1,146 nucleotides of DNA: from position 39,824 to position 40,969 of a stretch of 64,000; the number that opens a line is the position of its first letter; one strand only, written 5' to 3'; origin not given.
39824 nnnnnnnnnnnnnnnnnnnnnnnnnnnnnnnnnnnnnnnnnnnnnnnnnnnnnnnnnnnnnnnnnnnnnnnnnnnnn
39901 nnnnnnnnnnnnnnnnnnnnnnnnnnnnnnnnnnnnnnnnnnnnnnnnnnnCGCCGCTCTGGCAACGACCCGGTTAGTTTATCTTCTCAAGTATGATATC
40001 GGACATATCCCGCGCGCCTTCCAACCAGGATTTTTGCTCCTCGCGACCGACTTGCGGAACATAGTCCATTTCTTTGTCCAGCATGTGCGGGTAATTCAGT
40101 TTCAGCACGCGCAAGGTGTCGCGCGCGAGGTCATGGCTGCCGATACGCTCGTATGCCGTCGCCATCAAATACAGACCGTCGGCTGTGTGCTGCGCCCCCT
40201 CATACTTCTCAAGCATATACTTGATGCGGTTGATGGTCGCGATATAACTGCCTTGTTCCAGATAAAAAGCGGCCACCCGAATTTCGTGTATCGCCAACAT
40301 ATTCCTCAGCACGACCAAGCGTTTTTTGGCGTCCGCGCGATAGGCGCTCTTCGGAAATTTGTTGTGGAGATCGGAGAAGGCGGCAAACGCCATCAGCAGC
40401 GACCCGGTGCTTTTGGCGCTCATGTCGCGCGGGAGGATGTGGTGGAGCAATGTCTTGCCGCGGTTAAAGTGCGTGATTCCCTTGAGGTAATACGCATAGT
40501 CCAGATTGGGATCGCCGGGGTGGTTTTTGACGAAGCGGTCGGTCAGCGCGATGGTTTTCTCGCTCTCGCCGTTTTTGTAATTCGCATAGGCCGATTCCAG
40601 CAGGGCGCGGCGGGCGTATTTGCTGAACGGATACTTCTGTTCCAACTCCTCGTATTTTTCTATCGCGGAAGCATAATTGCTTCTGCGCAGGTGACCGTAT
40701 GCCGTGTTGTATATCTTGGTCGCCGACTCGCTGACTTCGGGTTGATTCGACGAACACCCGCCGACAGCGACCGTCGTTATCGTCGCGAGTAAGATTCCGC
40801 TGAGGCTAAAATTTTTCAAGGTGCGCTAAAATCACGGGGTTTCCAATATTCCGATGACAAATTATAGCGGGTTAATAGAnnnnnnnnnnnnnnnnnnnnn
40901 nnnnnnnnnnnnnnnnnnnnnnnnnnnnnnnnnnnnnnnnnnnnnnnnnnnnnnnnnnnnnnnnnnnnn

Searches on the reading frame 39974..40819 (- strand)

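Call 75: search_protein_families(library=pfam, proteins=[window:39974-40819:-], max_evalue=0.00001)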
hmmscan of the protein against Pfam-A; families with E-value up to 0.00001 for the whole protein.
window:39974-40819:- (281 aa): 5 families
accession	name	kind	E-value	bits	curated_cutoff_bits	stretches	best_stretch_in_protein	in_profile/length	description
PF13525.12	YfiO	-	8.6e-57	192.6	25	1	32-235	4-200/203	Outer membrane lipoprotein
PF13512.12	TPR_18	-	2.4e-34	119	21.9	1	26-168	5-145/145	Tetratricopeptide repeat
PF13174.12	TPR_6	-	7.8e-14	51.7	26.3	0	215-244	2-31/33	Tetratricopeptide repeat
PF13432.12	TPR_16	-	9.8e-07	29.6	32.7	0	38-104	2-65/65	Tetratricopeptide repeat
PF13428.12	TPR_14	-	1.5e-06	28.7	23.5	0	71-109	2-40/44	Tetratricopeptide repeat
